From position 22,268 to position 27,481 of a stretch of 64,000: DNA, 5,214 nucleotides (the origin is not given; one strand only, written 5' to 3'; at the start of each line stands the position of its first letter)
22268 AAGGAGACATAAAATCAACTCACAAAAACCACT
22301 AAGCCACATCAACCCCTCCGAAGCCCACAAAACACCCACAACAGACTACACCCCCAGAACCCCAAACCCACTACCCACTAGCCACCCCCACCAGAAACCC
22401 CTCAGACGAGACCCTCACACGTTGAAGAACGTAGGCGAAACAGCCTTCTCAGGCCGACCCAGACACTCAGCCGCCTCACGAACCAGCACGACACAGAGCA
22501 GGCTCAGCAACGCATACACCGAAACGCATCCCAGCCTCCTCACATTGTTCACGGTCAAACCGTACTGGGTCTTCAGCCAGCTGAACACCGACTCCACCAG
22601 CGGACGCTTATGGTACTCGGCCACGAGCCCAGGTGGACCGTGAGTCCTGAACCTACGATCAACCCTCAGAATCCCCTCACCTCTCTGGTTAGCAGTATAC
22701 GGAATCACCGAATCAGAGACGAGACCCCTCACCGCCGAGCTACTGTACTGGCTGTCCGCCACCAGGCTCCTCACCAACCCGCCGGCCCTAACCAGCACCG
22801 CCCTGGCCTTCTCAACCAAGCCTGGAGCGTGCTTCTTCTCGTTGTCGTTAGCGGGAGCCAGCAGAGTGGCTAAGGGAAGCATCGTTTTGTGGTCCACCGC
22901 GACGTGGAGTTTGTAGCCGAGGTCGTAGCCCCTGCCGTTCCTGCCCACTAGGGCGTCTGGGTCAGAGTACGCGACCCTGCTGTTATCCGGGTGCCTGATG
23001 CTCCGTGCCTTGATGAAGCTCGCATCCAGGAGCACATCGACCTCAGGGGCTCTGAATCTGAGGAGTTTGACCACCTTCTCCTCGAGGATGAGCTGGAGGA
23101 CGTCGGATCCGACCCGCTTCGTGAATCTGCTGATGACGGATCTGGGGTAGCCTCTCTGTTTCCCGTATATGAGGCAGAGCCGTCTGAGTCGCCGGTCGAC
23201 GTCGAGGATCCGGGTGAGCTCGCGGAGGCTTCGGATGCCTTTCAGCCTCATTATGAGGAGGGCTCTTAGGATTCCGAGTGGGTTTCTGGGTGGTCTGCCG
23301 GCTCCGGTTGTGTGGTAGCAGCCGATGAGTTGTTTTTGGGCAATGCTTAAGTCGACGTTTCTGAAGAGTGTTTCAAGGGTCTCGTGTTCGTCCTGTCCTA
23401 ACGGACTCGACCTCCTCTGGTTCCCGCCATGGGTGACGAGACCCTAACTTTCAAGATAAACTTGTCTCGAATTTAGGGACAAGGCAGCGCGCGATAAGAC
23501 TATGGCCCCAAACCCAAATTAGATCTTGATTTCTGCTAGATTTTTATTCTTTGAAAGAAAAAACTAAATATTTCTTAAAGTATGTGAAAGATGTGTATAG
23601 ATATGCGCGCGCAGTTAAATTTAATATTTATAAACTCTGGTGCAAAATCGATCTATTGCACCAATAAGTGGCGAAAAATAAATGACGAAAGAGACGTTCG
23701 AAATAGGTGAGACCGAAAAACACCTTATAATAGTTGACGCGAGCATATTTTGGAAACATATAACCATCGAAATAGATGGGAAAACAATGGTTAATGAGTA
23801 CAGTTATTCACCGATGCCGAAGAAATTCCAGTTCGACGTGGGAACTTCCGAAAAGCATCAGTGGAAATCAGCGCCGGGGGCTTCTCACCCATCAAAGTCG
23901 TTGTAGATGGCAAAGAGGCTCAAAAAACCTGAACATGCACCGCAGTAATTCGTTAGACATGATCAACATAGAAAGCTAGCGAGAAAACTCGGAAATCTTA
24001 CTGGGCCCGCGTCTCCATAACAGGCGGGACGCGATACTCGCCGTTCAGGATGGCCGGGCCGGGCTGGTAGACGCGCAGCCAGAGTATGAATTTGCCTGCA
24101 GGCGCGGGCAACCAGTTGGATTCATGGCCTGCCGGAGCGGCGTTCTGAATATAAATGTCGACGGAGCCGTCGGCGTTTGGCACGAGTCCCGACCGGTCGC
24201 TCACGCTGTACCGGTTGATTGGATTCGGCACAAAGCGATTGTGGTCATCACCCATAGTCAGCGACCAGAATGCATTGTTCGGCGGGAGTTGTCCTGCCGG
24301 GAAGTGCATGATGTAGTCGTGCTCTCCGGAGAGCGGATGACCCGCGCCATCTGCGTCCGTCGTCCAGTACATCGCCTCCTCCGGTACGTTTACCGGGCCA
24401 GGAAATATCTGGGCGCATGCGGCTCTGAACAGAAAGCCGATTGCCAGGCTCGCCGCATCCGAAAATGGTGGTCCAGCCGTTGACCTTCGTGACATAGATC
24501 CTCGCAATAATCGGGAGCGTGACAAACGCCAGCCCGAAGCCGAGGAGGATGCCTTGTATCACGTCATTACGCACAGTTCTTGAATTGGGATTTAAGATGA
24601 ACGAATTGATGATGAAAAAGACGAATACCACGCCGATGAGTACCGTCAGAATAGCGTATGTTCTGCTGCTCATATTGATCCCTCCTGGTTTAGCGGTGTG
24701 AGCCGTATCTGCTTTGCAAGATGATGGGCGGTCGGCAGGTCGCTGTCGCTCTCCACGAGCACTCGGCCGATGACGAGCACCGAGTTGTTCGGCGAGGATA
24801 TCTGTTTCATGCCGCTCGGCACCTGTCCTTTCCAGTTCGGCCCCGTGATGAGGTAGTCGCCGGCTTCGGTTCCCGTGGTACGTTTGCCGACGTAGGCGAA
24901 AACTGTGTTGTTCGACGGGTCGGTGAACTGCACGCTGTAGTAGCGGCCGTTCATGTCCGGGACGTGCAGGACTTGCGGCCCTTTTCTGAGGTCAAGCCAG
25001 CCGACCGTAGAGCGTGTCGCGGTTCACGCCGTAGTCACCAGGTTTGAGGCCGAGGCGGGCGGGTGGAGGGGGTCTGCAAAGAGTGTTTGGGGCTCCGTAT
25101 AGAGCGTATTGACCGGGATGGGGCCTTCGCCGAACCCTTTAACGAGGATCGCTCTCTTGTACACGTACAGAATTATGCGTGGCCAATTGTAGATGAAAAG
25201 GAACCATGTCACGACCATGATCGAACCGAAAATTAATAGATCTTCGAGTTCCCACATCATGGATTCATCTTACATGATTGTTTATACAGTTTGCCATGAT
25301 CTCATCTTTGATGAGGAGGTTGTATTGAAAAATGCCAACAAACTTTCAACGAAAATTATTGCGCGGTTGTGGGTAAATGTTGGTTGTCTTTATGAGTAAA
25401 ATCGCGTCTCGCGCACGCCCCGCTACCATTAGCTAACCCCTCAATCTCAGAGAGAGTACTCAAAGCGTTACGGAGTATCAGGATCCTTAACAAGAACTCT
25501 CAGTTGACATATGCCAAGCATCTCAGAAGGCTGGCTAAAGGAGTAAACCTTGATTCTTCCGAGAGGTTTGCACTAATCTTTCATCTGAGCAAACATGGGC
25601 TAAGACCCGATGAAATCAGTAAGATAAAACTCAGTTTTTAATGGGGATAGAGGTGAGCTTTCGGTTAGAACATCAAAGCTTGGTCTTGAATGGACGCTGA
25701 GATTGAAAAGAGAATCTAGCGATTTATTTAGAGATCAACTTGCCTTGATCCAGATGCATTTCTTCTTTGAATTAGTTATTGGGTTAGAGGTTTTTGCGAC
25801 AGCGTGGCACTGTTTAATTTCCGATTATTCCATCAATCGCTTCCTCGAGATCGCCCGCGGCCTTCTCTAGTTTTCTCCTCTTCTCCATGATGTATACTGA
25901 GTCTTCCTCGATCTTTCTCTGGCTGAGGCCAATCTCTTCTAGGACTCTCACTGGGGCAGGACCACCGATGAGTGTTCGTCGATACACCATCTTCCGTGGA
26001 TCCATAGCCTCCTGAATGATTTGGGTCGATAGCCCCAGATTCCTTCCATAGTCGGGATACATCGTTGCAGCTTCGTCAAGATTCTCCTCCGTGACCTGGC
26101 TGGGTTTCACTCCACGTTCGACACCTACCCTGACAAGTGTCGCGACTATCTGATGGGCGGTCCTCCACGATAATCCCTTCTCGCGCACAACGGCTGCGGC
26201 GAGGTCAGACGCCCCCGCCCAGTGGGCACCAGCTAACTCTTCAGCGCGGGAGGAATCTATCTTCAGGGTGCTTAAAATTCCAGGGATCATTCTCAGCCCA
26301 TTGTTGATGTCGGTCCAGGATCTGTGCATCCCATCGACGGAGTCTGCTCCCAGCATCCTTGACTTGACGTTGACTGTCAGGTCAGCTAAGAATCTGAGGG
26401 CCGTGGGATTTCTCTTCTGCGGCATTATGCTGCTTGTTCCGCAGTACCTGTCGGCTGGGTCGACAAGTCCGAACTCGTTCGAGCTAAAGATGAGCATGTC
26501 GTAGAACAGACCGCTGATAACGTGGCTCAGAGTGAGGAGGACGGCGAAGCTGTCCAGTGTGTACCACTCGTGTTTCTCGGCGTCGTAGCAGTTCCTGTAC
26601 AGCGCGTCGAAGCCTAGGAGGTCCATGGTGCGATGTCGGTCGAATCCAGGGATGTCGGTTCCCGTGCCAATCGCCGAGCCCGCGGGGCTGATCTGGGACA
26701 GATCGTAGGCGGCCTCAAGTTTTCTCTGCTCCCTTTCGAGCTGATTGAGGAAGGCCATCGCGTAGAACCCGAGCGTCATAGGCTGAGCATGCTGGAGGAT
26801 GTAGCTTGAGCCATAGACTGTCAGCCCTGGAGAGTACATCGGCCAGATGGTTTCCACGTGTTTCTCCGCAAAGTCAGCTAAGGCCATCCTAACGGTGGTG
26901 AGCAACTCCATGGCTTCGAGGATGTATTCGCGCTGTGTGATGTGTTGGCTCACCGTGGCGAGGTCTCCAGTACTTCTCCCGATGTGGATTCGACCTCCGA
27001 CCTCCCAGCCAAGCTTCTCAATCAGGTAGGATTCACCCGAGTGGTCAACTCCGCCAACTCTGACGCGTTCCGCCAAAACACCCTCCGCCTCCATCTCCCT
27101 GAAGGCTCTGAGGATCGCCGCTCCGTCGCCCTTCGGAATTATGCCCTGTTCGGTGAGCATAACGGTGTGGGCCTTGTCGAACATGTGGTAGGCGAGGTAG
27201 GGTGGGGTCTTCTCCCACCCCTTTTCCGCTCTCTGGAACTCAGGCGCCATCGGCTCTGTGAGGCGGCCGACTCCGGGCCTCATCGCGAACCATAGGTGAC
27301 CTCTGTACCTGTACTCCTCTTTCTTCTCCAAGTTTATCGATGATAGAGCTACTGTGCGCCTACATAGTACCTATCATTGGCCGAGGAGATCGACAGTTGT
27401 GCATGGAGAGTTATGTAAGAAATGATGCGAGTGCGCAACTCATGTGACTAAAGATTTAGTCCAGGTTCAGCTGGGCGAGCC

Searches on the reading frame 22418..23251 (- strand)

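Call 104: search_protein_families(library=pfam, proteins=[window:22418-23251:-], max_evalue=0.001)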
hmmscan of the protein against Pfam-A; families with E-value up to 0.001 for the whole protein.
window:22418-23251:- (278 aa): 2 families
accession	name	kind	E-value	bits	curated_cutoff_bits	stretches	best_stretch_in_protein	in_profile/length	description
PF01609.27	DDE_Tnp_1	-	4.8e-17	62.8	23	1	71-256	5-200/200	Transposase DDE domain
PF05598.16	DUF772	-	0.00043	20.7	23.1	1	2-57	18-72/74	Transposase domain (DUF772)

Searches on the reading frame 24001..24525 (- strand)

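Call 104: search_protein_families(library=pfam, proteins=[window:24001-24525:-], max_evalue=0.001)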
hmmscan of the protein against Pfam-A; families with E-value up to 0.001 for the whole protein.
window:24001-24525:- (175 aa): 1 family
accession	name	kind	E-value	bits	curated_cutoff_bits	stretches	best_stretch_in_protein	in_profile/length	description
PF06742.16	DUF1214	-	1.5e-36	125.7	25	1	50-156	1-111/112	Protein of unknown function (DUF1214)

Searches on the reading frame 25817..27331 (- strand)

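Call 104: search_protein_families(library=pfam, proteins=[window:25817-27331:-], max_evalue=0.001)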
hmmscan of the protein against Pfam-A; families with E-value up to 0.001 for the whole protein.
window:25817-27331:- (505 aa): 2 families
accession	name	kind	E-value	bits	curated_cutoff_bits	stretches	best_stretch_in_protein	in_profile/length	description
PF00206.25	Lyase_1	-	7.4e-21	75.3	27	1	61-317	41-305/312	Lyase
PF14698.11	ASL_C2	-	7.3e-10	39.6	27.3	1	373-449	3-68/69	Argininosuccinate lyase C-terminal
